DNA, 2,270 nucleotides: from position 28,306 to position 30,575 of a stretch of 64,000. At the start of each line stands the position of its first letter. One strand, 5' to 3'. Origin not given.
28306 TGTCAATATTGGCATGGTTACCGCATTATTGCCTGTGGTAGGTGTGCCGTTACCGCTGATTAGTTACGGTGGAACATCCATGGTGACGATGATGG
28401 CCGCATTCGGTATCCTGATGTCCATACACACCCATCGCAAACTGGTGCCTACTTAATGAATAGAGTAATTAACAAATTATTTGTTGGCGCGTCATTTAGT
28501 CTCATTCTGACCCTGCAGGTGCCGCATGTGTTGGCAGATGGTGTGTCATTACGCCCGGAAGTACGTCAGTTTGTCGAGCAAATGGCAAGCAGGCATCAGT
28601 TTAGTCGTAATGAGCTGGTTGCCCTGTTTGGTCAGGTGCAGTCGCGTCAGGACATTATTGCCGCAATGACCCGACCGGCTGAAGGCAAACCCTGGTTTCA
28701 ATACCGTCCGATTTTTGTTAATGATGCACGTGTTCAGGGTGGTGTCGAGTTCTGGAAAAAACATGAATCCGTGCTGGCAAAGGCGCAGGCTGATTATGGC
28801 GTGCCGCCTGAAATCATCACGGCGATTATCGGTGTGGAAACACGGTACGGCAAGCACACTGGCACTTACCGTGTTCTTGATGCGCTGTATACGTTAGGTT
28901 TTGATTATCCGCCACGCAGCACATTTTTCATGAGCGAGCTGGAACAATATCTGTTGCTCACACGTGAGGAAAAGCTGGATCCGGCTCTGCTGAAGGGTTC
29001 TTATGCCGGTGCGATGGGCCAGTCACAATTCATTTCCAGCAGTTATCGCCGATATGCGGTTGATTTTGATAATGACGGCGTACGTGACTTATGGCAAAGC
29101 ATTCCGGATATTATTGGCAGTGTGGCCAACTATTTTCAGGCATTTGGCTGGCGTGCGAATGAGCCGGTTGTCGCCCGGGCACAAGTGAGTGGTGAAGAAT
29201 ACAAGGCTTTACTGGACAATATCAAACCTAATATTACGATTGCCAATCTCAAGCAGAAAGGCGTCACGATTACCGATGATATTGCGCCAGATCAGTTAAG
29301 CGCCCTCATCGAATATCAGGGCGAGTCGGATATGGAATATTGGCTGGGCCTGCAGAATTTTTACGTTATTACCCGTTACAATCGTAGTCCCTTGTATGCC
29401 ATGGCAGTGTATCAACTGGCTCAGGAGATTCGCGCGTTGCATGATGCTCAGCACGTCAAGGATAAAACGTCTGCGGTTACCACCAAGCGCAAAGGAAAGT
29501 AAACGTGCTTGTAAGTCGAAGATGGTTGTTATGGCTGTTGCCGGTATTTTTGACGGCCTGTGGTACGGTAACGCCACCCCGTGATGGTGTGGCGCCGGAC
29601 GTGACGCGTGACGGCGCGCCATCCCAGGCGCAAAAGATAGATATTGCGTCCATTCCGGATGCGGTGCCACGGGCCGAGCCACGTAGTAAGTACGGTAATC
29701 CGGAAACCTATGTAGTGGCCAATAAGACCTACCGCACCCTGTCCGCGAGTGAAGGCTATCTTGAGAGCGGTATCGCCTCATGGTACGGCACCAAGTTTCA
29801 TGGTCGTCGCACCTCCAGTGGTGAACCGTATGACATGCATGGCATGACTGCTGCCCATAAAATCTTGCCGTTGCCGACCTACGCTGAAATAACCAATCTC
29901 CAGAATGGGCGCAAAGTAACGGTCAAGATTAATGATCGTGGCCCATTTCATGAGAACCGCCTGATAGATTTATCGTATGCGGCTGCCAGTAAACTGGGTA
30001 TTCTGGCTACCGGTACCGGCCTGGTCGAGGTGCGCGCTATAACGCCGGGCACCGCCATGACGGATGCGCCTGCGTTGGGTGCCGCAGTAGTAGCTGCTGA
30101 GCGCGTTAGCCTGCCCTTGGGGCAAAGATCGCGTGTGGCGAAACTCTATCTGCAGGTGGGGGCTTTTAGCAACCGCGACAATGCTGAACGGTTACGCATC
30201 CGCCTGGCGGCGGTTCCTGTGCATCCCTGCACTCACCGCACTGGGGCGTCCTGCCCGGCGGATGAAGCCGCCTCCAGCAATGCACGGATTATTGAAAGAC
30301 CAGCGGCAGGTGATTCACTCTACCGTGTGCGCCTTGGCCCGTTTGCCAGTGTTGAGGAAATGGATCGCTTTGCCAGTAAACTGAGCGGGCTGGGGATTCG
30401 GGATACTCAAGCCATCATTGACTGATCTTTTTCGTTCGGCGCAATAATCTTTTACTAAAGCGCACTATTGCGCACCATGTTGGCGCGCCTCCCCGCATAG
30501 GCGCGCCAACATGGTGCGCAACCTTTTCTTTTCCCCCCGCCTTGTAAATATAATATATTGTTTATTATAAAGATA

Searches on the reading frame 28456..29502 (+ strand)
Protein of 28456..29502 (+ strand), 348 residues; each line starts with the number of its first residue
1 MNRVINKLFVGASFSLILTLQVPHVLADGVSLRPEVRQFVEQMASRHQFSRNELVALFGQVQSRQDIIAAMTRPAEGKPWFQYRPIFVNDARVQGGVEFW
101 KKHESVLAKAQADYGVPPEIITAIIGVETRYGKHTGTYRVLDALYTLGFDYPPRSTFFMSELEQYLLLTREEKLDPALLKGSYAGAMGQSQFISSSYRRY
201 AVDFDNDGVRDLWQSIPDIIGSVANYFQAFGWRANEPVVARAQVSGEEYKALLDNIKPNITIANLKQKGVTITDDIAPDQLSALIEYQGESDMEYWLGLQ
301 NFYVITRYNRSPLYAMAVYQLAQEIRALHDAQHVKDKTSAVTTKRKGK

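Call 86: search_protein_families(library=pfam, proteins=[window:28456-29502:+], max_evalue=0.001)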
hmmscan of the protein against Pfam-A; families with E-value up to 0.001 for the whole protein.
window:28456-29502:+ (348 aa): 1 family
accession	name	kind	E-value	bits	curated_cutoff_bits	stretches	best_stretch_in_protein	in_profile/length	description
PF13406.11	SLT_2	-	5.6e-102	341.3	24.3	1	33-323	3-292/292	Transglycosylase SLT domain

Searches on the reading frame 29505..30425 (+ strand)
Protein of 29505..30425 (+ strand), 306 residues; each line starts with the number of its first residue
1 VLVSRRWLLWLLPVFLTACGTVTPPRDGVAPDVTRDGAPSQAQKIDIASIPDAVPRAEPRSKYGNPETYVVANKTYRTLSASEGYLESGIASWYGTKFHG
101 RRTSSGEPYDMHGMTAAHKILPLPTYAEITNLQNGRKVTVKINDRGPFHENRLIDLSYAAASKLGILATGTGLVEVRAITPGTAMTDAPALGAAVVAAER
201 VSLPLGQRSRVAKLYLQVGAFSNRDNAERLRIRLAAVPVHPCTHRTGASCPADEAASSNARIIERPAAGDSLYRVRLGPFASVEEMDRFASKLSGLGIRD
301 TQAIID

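Call 86: search_protein_families(library=pfam, proteins=[window:29505-30425:+], max_evalue=0.001)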
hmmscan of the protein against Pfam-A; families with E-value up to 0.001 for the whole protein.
window:29505-30425:+ (306 aa): 2 families
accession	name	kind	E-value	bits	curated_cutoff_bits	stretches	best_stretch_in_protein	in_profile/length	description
PF03330.24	DPBB_1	-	8.1e-24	84.1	28.8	1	88-175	3-82/83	Lytic transglycolase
PF05036.18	SPOR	-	2.9e-13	50.4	21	2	264-296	35-66/76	SPOR domain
